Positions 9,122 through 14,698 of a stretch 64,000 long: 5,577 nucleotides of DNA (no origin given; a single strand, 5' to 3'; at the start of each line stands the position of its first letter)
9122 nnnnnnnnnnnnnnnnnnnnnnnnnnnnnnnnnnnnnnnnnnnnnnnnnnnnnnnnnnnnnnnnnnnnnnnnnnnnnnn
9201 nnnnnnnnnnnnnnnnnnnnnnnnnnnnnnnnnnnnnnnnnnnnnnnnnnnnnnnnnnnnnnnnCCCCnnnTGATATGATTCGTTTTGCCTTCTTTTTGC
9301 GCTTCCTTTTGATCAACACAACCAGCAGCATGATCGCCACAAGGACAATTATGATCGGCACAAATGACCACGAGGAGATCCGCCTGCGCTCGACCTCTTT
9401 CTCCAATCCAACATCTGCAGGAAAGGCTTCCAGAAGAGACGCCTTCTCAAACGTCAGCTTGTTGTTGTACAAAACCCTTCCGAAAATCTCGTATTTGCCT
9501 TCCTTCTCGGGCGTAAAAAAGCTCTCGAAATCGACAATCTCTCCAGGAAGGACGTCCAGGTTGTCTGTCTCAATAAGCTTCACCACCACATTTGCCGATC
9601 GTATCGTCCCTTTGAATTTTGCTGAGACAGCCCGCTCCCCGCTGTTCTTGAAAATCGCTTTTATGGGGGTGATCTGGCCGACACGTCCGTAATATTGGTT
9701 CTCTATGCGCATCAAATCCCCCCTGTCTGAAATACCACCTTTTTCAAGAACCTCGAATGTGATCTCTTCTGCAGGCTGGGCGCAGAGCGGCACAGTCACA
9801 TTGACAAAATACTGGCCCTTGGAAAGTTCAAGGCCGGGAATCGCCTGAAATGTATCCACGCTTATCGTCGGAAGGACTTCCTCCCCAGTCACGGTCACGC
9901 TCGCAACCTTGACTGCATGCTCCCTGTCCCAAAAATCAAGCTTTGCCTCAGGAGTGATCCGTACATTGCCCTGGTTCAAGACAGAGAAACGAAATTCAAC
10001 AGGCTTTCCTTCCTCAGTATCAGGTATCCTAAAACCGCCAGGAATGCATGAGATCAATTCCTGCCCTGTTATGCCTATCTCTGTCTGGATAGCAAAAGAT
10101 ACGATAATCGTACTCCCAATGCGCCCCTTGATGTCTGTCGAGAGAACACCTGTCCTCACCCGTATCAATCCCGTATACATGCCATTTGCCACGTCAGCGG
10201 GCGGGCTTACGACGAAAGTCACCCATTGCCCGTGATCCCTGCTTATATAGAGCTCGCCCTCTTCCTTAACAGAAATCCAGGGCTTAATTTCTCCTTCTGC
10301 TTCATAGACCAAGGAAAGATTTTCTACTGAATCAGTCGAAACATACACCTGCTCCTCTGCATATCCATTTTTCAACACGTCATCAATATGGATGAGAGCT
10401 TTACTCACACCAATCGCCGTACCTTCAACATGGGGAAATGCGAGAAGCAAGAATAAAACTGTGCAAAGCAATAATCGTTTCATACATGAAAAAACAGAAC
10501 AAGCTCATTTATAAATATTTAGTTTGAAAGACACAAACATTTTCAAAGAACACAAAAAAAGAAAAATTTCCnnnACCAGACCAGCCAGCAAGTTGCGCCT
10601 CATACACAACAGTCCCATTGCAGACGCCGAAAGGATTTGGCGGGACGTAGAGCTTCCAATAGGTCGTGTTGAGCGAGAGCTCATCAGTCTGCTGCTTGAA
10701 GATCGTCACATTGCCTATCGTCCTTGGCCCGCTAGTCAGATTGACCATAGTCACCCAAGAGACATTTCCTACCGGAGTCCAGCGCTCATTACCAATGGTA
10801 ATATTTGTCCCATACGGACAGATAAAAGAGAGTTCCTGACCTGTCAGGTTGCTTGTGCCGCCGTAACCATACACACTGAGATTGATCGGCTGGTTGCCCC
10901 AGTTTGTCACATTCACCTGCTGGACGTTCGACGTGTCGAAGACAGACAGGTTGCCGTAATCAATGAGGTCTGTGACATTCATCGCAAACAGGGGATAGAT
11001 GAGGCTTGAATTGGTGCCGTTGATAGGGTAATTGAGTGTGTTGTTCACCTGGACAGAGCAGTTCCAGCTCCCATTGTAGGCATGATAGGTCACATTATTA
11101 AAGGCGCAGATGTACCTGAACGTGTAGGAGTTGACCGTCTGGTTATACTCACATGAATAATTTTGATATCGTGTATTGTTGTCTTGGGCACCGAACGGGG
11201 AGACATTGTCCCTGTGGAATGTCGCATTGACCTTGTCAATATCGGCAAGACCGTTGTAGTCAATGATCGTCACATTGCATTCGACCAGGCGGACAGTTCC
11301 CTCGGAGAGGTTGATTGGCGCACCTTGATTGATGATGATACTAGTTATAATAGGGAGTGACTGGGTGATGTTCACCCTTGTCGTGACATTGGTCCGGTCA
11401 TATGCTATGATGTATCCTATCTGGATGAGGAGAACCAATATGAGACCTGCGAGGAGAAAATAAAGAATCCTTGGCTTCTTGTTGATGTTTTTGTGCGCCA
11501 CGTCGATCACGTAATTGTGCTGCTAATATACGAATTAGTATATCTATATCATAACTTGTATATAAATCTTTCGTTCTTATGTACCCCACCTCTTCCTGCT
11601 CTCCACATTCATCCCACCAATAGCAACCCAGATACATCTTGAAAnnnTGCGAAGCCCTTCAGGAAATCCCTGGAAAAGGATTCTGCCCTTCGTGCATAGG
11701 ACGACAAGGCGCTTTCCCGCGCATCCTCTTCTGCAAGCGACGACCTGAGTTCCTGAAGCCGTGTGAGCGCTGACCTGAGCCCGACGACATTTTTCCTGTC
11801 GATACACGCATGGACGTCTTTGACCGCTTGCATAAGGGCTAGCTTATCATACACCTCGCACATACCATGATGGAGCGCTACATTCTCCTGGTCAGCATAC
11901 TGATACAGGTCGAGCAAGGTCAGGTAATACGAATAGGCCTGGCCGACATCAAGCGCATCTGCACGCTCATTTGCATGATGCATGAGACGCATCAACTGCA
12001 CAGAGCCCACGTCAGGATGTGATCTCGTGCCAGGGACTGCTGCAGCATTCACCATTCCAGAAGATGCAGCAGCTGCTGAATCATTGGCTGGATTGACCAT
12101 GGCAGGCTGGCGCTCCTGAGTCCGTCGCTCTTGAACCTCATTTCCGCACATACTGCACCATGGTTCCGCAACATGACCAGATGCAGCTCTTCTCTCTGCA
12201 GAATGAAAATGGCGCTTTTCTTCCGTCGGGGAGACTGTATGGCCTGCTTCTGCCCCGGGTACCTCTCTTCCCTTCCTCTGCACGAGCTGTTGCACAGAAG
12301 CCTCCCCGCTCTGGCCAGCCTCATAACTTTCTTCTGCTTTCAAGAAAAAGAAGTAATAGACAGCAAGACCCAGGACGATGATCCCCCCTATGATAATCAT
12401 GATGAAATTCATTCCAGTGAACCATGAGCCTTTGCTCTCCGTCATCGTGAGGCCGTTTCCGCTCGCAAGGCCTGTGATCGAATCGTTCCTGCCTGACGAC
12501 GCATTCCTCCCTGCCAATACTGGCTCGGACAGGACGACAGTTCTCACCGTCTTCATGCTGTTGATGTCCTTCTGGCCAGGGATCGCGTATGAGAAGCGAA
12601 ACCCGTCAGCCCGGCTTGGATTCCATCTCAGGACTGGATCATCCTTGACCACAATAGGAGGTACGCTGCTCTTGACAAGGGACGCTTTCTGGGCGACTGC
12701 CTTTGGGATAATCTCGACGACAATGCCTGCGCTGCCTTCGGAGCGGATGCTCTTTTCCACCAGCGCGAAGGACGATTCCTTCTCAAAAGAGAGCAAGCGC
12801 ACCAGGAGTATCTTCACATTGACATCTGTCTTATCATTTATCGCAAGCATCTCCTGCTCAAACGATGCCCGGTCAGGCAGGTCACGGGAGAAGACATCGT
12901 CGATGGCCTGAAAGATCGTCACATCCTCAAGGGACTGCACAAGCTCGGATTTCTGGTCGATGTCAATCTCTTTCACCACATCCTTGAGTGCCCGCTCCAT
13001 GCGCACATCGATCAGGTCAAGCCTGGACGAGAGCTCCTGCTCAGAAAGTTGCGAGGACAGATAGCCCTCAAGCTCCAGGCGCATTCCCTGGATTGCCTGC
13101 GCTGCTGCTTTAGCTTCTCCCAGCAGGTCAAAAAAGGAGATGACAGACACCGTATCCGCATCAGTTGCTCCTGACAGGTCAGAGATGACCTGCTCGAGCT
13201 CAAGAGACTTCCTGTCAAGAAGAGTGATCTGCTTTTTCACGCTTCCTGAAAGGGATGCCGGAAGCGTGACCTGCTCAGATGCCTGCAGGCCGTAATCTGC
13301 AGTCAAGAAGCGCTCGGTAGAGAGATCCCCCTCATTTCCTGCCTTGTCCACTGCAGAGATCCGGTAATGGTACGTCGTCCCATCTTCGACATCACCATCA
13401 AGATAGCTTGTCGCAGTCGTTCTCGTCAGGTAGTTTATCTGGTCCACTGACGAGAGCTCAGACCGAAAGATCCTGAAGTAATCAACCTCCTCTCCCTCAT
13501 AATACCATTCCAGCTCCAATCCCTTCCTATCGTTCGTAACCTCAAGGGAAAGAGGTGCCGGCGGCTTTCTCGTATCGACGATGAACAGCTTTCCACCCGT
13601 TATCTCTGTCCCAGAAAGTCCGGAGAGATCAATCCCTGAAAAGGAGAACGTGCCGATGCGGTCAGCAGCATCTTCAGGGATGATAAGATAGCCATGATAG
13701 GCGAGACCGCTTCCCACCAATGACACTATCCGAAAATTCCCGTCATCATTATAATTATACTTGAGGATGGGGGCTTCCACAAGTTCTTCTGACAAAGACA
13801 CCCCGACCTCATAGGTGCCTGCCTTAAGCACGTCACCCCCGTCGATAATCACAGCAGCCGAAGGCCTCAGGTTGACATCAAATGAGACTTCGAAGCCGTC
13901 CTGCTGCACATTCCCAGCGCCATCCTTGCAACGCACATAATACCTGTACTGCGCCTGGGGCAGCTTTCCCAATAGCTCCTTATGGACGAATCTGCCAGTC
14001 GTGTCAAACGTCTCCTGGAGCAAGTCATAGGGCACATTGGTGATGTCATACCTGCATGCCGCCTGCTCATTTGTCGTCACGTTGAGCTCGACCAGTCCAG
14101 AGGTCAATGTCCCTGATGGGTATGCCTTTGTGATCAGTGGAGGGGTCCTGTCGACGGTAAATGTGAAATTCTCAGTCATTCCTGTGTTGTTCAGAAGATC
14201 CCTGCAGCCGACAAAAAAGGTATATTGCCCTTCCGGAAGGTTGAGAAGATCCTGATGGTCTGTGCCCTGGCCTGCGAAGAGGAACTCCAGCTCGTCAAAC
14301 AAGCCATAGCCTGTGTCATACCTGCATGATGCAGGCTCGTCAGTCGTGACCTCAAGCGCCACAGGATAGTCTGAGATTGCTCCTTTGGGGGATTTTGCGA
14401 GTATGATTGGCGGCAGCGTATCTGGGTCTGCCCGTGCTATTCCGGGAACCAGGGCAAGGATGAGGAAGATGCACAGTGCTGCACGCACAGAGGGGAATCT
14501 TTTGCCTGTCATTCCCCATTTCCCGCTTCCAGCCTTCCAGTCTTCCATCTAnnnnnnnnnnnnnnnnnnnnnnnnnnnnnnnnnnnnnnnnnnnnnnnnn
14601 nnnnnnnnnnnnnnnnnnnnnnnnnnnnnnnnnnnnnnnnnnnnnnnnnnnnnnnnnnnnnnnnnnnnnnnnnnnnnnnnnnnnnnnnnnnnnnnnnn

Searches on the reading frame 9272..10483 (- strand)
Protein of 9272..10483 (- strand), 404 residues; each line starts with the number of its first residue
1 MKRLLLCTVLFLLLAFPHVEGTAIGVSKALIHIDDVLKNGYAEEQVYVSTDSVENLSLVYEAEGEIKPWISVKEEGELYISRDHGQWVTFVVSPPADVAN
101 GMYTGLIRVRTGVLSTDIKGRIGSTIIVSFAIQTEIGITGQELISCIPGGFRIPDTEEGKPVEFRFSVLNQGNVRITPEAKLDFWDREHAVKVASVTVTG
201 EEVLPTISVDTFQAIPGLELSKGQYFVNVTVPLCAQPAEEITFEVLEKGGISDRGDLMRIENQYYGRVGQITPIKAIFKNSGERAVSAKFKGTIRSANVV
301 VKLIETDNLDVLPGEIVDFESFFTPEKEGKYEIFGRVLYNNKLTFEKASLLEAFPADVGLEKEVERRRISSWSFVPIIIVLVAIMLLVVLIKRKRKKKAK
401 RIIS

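Call 27: search_protein_families(library=pfam, proteins=[window:9272-10483:-], max_evalue=0.001)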
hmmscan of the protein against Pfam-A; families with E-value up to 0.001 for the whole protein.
window:9272-10483:- (404 aa): 0 families

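Call 73: find_encoding_contigs(protein=window:9272-10483:-, flank=10000, max_places=2)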
Protein window:9272-10483:- (404 aa): 1 contig read that carries it; 1 place shown.
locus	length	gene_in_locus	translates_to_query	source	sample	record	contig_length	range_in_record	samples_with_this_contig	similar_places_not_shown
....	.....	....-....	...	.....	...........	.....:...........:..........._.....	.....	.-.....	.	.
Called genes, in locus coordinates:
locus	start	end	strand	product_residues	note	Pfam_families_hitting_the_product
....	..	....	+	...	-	-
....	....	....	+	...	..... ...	-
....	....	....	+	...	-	-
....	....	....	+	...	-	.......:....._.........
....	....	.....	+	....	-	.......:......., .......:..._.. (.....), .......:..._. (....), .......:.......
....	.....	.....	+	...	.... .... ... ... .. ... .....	-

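Call 75: search_protein_families(library=ncbifam, proteins=[window:9272-10483:-], max_evalue=1)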
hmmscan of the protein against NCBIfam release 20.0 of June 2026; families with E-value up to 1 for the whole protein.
window:9272-10483:- (404 aa): 3 families
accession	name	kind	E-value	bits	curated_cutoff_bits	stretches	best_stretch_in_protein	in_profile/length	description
NF045529.2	Heimdall-CTERM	domain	0.33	11.5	24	0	377-396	7-26/26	Heimdall-CTERM domain-containing surface protein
TIGR03024.1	arch_PEF_CTERM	domain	0.68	10.2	23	0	373-394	5-25/25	PEF-CTERM sorting domain-containing protein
NF033507.3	Loki-CTERM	subfamily_domain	0.82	10.1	19.9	0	376-398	5-27/27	Loki-CTERM sorting domain-containing protein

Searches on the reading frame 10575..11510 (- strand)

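Call 27: search_protein_families(library=pfam, proteins=[window:10575-11510:-], max_evalue=0.001)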
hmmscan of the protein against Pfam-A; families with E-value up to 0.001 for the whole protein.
window:10575-11510:- (312 aa): 0 families

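Call 57: search_protein_families(library=pfam, proteins=[window:10575-11510:-], max_evalue=10)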
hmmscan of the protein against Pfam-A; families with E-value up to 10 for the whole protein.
window:10575-11510:- (312 aa): 2 families
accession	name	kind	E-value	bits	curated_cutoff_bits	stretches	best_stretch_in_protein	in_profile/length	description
PF23544.1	AtuA_ferredoxin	-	0.034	14.9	27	1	78-155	18-96/113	AtuA ferredoxin-like domain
PF19388.4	DUF5963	-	0.16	12.7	23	1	18-54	5-40/83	Family of unknown function (DUF5963)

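Call 75: search_protein_families(library=ncbifam, proteins=[window:10575-11510:-], max_evalue=1)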
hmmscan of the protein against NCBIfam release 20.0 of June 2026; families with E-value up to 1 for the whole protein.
window:10575-11510:- (312 aa): 1 family
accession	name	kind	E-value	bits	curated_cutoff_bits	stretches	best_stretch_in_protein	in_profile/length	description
NF012200.0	choice_anch_D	domain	0.0037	17.8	45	1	163-219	5-59/108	choice-of-anchor D domain-containing protein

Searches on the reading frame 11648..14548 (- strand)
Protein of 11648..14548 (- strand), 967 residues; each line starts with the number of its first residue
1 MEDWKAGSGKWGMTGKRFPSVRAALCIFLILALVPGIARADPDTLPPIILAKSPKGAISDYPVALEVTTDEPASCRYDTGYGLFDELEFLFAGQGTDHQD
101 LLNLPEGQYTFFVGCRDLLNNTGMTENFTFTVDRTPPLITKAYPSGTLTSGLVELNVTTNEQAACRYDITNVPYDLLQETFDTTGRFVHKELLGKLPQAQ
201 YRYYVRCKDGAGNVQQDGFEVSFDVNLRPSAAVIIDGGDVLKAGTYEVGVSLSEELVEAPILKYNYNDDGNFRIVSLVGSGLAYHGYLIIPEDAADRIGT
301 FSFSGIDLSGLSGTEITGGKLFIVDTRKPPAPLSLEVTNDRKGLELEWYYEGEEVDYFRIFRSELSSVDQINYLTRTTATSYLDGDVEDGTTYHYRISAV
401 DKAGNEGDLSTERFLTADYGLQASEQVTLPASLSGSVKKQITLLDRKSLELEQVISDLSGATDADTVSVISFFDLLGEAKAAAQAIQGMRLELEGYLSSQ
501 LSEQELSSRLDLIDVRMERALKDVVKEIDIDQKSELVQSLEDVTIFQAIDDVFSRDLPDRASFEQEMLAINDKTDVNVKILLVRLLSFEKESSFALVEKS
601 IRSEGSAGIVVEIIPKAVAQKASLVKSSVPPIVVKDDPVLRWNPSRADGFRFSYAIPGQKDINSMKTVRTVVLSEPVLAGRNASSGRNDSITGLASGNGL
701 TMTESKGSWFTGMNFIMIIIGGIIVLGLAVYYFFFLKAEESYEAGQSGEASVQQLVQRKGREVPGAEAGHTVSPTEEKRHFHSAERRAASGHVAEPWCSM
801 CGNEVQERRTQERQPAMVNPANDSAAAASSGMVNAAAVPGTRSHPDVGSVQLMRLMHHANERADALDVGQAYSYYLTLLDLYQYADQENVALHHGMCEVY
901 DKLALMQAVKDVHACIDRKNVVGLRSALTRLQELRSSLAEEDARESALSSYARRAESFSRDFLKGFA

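Call 27: search_protein_families(library=pfam, proteins=[window:11648-14548:-], max_evalue=0.001)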
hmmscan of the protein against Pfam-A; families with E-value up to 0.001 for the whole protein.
window:11648-14548:- (967 aa): 2 families
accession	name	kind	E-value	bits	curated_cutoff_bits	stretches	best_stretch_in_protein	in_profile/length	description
PF19077.6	Big_13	-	8.2e-07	29.9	27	0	103-133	71-101/102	Bacterial Ig-like domain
PF13750.12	Big_3_3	-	0.00025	21.2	27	0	100-160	8-73/157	Bacterial Ig-like domain (group 3)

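Call 75: search_protein_families(library=ncbifam, proteins=[window:11648-14548:-], max_evalue=1)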
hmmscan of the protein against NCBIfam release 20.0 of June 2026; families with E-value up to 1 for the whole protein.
window:11648-14548:- (967 aa): 4 families
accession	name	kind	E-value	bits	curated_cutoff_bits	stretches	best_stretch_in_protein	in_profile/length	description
NF041611.1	exoglucan_CbhB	equivalog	8.9e-06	24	1950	2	324-419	701-792/997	exoglucanase CbhB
NF045522.1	MXAN_2561_fam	equivalog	0.0078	15.7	150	1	322-413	162-254/304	MXAN_2561 family MXYO-CTERM-anchored protein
NF045619.1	adhes_GNV_Cterm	subfamily_domain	0.015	14.5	180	1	87-135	54-97/458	BapA/Bap/LapF family large adhesin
NF049940.1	MandnitrLy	equivalog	0.2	11.4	140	1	754-794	66-106/130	(R)-mandelonitrile lyase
